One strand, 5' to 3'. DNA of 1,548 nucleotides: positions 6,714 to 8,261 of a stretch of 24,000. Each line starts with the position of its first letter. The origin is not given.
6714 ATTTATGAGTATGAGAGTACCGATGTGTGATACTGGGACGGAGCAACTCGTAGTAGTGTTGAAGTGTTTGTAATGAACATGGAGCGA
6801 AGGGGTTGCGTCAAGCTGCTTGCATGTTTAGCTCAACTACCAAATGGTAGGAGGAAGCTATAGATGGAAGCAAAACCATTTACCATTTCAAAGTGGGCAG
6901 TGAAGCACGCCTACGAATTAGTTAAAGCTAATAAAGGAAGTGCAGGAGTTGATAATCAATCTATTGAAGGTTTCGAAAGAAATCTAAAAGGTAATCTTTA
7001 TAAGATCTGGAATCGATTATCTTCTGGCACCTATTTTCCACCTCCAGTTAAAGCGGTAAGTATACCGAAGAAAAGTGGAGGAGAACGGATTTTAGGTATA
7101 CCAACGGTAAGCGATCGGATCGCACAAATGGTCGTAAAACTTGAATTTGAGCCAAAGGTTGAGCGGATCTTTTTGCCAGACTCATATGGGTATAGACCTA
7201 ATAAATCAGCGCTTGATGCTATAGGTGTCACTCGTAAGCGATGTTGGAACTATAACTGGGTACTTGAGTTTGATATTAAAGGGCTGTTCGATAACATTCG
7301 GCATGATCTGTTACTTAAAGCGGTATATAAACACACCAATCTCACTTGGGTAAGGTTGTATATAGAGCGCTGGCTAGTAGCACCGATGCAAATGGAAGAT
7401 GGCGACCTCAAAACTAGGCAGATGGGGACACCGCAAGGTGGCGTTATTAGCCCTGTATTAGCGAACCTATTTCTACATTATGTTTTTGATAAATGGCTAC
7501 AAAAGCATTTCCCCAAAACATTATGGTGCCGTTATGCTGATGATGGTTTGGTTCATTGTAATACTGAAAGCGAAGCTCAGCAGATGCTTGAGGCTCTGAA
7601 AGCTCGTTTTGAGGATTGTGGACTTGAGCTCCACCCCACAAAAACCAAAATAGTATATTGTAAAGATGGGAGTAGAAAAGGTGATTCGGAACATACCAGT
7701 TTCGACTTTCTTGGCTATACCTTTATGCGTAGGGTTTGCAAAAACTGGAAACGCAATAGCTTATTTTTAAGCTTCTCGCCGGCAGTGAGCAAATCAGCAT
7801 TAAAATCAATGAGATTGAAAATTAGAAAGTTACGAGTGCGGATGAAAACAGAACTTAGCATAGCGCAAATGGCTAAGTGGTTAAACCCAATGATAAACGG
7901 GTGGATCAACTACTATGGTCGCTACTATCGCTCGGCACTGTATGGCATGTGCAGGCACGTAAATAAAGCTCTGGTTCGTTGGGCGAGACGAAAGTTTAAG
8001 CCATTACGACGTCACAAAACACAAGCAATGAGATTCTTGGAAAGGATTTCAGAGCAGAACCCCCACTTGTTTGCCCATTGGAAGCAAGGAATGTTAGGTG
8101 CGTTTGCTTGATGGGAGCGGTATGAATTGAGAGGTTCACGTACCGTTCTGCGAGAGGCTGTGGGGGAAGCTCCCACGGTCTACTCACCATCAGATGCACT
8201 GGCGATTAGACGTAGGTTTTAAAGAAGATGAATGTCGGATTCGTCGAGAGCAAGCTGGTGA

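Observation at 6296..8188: Group II intron inserted, in sense orientation, in the conserved HWxIEN-xLHW codons of the ISAs1 transposase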

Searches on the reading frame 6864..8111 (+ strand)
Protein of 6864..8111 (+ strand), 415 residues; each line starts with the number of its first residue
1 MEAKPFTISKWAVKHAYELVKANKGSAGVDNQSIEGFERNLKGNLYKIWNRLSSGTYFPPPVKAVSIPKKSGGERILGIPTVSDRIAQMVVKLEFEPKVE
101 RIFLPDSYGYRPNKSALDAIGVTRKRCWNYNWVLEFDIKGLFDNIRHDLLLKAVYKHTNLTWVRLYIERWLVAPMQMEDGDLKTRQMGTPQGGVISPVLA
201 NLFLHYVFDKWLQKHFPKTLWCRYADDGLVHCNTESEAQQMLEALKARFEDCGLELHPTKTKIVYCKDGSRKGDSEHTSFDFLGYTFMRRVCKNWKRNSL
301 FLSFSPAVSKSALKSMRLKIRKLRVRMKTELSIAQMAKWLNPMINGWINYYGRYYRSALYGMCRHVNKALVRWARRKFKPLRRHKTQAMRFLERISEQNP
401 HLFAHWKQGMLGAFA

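Call 6: search_protein_families(library=pfam, proteins=[window:6864-8108:+])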
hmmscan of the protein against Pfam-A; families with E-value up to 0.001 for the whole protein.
window:6864-8108:+ (415 aa): 3 families
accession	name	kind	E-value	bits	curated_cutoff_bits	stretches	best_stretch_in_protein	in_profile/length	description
PF00078.32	RVT_1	-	1.6e-43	149.3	29.6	1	67-287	1-205/205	Reverse transcriptase (RNA-dependent DNA polymerase)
PF08388.16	GIIM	-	1.6e-15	57.3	23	1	313-385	1-76/80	Group II intron, maturase-specific domain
PF00680.25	RdRP_1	-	8.5e-07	28.5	23.9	1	151-290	252-393/450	Viral RNA-dependent RNA polymerase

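Call 7: search_protein_families(library=ncbifam, proteins=[window:6864-8108:+])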
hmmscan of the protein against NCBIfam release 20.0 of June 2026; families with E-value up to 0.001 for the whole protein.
window:6864-8108:+ (415 aa): 7 families
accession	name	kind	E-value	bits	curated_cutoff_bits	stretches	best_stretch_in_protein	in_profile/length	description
TIGR04416.1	group_II_RT_mat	equivalog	1.7e-124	415.5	300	1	12-377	3-352/353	group II intron reverse transcriptase/maturase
NF041747.1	Drt3a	equivalog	1.9e-22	80.2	200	1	132-319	112-291/412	antiviral reverse transcriptase Drt3a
NF041746.1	Drt2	equivalog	2.1e-17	63.4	390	1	184-290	219-324/416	antiviral reverse transcriptase Drt2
NF038233.2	retron_St85_RT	exception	7e-15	55.1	235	1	63-261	26-210/289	retron St85 family RNA-directed DNA polymerase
NF042941.1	Retron_TIR_antiphage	equivalog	9.5e-08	31.2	600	1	63-247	30-199/464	TIR domain-containing anti-phage reverse transcriptase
NF041749.1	Drt4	equivalog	4.4e-07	29.2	450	1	188-264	194-267/489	antiviral reverse transcriptase Drt4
NF038237.1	retron_Ec67_fus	exception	8.1e-06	24.5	450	1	65-265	40-249/572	retron Ec67 family RNA-directed DNA polymerase/endonuclease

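Call 19: find_encoding_contigs(protein=window:6864-8111:+, flank=4000, max_places=10)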
Protein window:6864-8111:+ (415 aa): 3 contigs read that carry it; 3 places shown.
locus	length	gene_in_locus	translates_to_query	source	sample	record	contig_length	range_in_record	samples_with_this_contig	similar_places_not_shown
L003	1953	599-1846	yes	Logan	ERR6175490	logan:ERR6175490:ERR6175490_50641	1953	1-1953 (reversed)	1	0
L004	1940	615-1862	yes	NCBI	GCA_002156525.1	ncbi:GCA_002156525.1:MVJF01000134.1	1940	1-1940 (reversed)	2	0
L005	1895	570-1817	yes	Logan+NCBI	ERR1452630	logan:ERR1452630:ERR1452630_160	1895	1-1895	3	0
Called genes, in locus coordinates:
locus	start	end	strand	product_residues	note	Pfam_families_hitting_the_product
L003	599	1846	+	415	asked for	PF00078:RVT_1, PF00680:RdRP_1 (weak), PF08388:GIIM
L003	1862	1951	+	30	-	?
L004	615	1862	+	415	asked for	PF00078:RVT_1, PF00680:RdRP_1 (weak), PF08388:GIIM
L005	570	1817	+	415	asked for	PF00078:RVT_1, PF00680:RdRP_1 (weak), PF08388:GIIM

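Call 22: find_related_loci(query=window:6864-8108:+, collection=genome_contigs, flank=3000)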
Query window:6864-8108:+ (415 aa) in genome_contigs; peptide patterns used: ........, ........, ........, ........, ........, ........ (x = any residue, [..] = any of these).
45 stretches matched a pattern; 22 encode a relative of the query (tblastn E <= 1e-3); 22 distinct loci.
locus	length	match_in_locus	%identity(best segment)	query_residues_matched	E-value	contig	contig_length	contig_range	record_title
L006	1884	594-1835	80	2-415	0e+0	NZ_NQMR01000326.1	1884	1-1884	Pseudoalteromonas sp. NBT06-2 contig326, whole genome shotgun sequence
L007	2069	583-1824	77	2-415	0e+0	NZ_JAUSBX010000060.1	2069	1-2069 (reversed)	MAG: Methylicorpusculum sp. isolate E9_concoct.bin.41 E9_k141_24712, whole genome shotgun sequence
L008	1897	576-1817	78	2-415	0e+0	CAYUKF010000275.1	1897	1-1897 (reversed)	MAG TPA_asm: uncultured Thiotrichales bacterium isolate SRP215229_co1_52 genome assembly, contig: NODE_56746_length_1897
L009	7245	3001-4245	77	1-415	0e+0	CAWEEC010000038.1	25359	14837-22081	MAG: uncultured Gammaproteobacteria bacterium isolate MFD03551.bin.2.101 genome assembly, contig: contig_31092, whole ge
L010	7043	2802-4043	77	1-415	0e+0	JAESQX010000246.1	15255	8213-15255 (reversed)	MAG: Gammaproteobacteria bacterium isolate NORP240 CoAssembly_4376868, whole genome shotgun sequence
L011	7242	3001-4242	78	2-415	0e+0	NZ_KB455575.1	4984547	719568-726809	Methylotuvimicrobium buryatense 5G METBUDRAFT_scaffold1.2, whole genome shotgun sequence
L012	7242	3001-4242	78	2-415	0e+0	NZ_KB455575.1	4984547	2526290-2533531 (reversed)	Methylotuvimicrobium buryatense 5G METBUDRAFT_scaffold1.2, whole genome shotgun sequence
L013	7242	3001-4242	78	2-415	0e+0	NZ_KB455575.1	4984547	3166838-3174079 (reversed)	Methylotuvimicrobium buryatense 5G METBUDRAFT_scaffold1.2, whole genome shotgun sequence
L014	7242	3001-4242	78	2-415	0e+0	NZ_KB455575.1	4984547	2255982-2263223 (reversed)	Methylotuvimicrobium buryatense 5G METBUDRAFT_scaffold1.2, whole genome shotgun sequence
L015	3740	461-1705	75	1-415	0e+0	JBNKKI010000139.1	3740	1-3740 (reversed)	MAG: Gammaproteobacteria bacterium isolate H1H2.bin.43.orig k141_1521716, whole genome shotgun sequence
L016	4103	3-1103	78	49-415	0e+0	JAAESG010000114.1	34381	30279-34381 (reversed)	MAG: Gammaproteobacteria bacterium isolate Ust_6 UstG_CONTIG778720, whole genome shotgun sequence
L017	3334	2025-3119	79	2-366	0e+0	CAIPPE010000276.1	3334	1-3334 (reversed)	MAG: uncultured Methylococcaceae bacterium isolate C5coas_bin-1418 genome assembly, contig: bin-1418:276/345, whole geno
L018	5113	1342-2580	70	1-415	0e+0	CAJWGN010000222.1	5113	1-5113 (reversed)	MAG TPA_asm: uncultured Gammaproteobacteria bacterium isolate ERR599059_bin.23_MetaBAT_v2.12.1_MAG genome assembly, cont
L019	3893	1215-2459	68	1-415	0e+0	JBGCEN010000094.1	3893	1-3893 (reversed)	MAG: Rhodothermales bacterium isolate SGMAG-46 contig94, whole genome shotgun sequence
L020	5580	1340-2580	79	2-415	0e+0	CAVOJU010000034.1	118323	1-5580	MAG: uncultured Gammaproteobacteria bacterium isolate MFD00032.bin.2.3 genome assembly, contig: contig_57940, whole geno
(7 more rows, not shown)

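Call 46: search_solved_structures(query=window:6864-8108:+, max_evalue=0.00001)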
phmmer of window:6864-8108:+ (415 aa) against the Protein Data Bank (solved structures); distinct sequences matched with E-value up to 0.00001: 11.
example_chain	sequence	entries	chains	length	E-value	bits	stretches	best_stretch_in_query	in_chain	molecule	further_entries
6ar1_A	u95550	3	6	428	5e-40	140.7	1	16-256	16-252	GsI-IIC RT | Trt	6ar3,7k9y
7uim_D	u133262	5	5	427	4.1e-38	134.4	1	13-367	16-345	Group II intron reverse transcriptase/maturase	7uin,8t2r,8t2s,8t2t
5hhl_A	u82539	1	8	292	2.2e-36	128.7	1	13-263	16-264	Retron-type reverse transcriptase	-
6me0_C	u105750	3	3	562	4.3e-36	127.8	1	27-410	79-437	Maturase reverse transcriptase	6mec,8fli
5hhj_A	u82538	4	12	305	8.6e-36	126.8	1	13-263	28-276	Retron-type reverse transcriptase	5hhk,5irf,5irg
5g2x_C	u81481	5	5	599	2.1e-28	102.4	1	16-212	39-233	GROUP II INTRON-ENCODED PROTEIN LTRA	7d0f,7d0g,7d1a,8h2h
7kft_D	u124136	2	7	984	3.9e-25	91.6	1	50-271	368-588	Cas6-RT-Cas1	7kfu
9ioa_A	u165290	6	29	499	2.4e-11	46.2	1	40-288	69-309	RNA-dependent DNA polymerase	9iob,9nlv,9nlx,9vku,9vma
8bgj_A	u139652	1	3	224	3.2e-10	42.5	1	91-263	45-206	RNA-directed DNA polymerase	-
9d4s_A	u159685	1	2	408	1.5e-07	33.7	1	31-286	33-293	Group II intron-like 4 reverse transcriptase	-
9d5x_A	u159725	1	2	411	1.5e-07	33.7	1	31-286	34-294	Group II intron-like 4 reverse transcriptase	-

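Call 58: list_cluster_members(proteins=[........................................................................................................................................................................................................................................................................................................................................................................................, window:6864-8108:+, P0001])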
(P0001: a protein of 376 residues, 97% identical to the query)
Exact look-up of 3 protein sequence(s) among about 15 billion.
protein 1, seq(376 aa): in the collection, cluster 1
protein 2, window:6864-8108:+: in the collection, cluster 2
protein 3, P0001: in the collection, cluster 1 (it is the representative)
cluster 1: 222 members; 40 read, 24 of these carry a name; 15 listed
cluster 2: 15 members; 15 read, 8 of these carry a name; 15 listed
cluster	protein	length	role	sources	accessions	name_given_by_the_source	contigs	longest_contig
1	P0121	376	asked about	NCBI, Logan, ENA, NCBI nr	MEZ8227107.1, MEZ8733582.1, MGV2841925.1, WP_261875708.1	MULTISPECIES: ISAs1 family transposase [Vibrio]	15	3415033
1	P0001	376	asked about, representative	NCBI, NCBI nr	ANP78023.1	hypothetical protein A134_16680 [Vibrio crassostreae 9CS106]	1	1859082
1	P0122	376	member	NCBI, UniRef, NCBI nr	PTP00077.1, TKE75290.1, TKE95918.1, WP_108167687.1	ISAs1 family transposase [Vibrio sp. 10N.286.45.A3] | ISAs1 family transposase n=1 Tax=unclassified Vibrio TaxID=2614977 RepID=UPI000D38D622 | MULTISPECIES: ISAs1 family transposase [unclassified Vibrio]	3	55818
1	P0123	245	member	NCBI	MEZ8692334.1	ISAs1 family transposase, partial [Vibrio splendidus]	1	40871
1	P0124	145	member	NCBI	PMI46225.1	transposase, partial [Vibrio splendidus]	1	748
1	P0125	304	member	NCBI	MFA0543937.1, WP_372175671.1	ISAs1 family transposase, partial [Vibrio sp. 10N.222.52.B7]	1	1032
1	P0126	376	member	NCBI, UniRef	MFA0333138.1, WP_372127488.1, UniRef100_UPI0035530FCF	ISAs1 family transposase [Vibrio sp. 10N.222.54.B2] | ISAs1 family transposase n=1 Tax=Vibrio sp. 10N.222.54.B2 TaxID=3229637 ...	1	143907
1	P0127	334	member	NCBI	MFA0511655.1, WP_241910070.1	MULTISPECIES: ISAs1 family transposase, partial [unclassified Vibrio]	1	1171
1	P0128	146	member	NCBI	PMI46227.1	transposase, partial [Vibrio splendidus]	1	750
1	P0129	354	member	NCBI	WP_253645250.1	ISAs1 family transposase, partial [Vibrio sp. Y42_MX_L11]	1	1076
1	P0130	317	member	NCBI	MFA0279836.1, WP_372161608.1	ISAs1 family transposase, partial [Vibrio sp. 10N.222.55.F8]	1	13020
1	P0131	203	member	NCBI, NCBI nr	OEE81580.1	transposase [Vibrio cyclitrophicus FF160]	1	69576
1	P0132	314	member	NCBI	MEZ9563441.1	ISAs1 family transposase, partial [Vibrio splendidus]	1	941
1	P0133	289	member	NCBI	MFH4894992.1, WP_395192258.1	ISAs1 family transposase, partial [Vibrio diabolicus]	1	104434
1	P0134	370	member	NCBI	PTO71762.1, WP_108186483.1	ISAs1 family transposase, partial [Vibrio splendidus]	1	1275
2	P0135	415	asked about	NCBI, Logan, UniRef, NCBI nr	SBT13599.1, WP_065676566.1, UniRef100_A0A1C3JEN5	group II intron reverse transcriptase/maturase [Vibrio celticus] | RNA-directed DNA polymerase n=2 Tax=Vibrio celticus TaxID=446372 RepID=A0A1C3JEN5_9VIBR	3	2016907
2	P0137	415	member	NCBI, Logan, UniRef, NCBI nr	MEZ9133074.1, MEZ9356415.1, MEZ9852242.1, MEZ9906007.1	group II intron reverse transcriptase/maturase [Vibrio breoganii] | RNA-directed DNA polymerase n=1 Tax=Vibrio breoganii TaxID=553239 RepID=A0AAP8MU57_9VIBR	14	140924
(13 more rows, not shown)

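Call 59: find_encoding_contigs(protein=P0121, flank=1500, max_places=10)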
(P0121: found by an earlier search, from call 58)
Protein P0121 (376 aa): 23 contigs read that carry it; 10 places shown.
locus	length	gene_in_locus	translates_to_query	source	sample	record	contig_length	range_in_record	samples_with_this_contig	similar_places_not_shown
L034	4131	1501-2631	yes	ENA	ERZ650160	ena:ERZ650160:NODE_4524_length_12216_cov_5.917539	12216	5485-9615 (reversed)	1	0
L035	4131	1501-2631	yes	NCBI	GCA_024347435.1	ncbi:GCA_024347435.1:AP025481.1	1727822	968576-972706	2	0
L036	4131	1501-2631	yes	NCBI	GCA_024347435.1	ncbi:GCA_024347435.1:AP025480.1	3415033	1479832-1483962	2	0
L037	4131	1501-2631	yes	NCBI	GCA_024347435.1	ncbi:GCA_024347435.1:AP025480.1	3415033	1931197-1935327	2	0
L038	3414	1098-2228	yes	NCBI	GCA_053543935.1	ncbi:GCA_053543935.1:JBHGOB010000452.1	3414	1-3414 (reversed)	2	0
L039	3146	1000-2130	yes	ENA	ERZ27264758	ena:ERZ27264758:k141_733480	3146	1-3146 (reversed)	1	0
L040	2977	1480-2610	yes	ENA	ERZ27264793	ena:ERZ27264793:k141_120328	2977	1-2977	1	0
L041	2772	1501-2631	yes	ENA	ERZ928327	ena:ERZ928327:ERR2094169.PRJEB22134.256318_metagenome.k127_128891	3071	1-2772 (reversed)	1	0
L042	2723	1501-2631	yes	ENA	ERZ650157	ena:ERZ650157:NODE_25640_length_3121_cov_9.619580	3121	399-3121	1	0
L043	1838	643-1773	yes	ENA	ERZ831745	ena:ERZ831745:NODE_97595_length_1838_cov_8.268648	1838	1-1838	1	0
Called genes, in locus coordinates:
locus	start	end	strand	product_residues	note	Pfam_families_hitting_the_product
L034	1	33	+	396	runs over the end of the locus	PF13356:Arm-DNA-bind_3, PF22022:Phage_int_M, PF00589:Phage_integrase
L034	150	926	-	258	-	PF01844:HNH (weak)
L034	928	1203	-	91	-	-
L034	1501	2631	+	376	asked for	PF13808:DDE_Tnp_1_assoc, PF01609:DDE_Tnp_1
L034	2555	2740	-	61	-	-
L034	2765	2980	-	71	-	-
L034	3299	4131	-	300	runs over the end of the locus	PF00753:Lactamase_B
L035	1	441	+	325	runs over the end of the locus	PF07670:Gate (faint)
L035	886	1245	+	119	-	-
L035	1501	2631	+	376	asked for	PF13808:DDE_Tnp_1_assoc, PF01609:DDE_Tnp_1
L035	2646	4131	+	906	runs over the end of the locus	PF05547:Peptidase_M6, PF20773:InhA-like_MAM, PF20774:InhA-like_VEG, PF00801:PKD, PF18911:PKD_4, PF22352:K319L-like_PKD (faint), PF00801:PKD, PF18911:PKD_4 (weak)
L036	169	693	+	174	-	PF09832:DUF2059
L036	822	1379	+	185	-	PF01027:Bax1-I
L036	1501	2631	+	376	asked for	PF13808:DDE_Tnp_1_assoc, PF01609:DDE_Tnp_1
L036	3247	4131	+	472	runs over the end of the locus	PF00939:Na_sulph_symp, PF03600:CitMHS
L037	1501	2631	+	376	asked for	PF13808:DDE_Tnp_1_assoc, PF01609:DDE_Tnp_1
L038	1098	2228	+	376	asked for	PF13808:DDE_Tnp_1_assoc, PF01609:DDE_Tnp_1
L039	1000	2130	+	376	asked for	PF13808:DDE_Tnp_1_assoc, PF01609:DDE_Tnp_1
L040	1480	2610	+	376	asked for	PF13808:DDE_Tnp_1_assoc, PF01609:DDE_Tnp_1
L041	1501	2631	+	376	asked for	PF13808:DDE_Tnp_1_assoc, PF01609:DDE_Tnp_1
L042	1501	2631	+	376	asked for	PF13808:DDE_Tnp_1_assoc, PF01609:DDE_Tnp_1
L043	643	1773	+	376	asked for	PF13808:DDE_Tnp_1_assoc, PF01609:DDE_Tnp_1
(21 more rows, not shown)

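Call 61: find_encoding_contigs(protein=P0137, flank=2500, max_places=10)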
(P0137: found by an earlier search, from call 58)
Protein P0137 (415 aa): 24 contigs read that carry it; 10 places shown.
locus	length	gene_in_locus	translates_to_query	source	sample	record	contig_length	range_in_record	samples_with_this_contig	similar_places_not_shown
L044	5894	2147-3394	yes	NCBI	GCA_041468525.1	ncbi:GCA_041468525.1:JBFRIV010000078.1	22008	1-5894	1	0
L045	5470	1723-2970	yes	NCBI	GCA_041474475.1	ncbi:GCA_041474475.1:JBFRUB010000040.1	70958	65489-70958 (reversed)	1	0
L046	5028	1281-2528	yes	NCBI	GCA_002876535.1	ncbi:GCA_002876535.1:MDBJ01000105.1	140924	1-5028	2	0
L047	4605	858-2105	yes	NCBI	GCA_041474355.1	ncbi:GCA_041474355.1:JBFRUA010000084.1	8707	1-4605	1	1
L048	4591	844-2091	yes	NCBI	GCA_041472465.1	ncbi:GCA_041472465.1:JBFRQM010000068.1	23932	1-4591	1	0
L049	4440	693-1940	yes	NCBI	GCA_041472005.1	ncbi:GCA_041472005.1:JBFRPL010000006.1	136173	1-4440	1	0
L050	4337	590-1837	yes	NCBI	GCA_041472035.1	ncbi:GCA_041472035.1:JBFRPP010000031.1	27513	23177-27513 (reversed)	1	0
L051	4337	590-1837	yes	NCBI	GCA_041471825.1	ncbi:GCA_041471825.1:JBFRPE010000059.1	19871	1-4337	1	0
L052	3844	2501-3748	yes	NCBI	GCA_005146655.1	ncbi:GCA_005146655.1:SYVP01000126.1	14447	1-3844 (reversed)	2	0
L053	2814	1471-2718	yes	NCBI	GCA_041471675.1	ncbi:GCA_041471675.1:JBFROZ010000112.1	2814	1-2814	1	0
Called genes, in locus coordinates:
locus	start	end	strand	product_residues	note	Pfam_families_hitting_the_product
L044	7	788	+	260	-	PF13808:DDE_Tnp_1_assoc, PF01609:DDE_Tnp_1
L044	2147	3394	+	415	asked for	PF00078:RVT_1, PF00680:RdRP_1 (faint), PF08388:GIIM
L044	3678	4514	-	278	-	PF01757:Acyl_transf_3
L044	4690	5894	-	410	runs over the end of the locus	PF07690:MFS_1, PF23262:NFD4_C (weak), PF07690:MFS_1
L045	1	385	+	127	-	PF01609:DDE_Tnp_1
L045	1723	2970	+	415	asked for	PF00078:RVT_1, PF00680:RdRP_1 (faint), PF08388:GIIM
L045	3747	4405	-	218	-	-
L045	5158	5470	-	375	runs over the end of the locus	-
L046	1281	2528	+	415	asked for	PF00078:RVT_1, PF00680:RdRP_1 (faint), PF08388:GIIM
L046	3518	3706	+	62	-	-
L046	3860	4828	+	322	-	-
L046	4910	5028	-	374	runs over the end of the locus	PF18027:Pepdidase_M14_N, PF00246:Peptidase_M14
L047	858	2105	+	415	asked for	PF00078:RVT_1, PF00680:RdRP_1 (faint), PF08388:GIIM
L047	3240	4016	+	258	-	PF04607:RelA_SpoT (weak)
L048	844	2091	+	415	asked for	PF00078:RVT_1, PF00680:RdRP_1 (faint), PF08388:GIIM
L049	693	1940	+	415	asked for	PF00078:RVT_1, PF00680:RdRP_1 (faint), PF08388:GIIM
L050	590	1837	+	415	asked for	PF00078:RVT_1, PF00680:RdRP_1 (faint), PF08388:GIIM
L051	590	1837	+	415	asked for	PF00078:RVT_1, PF00680:RdRP_1 (faint), PF08388:GIIM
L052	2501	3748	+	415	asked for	PF00078:RVT_1, PF00680:RdRP_1 (faint), PF08388:GIIM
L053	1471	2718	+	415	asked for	PF00078:RVT_1, PF00680:RdRP_1 (faint), PF08388:GIIM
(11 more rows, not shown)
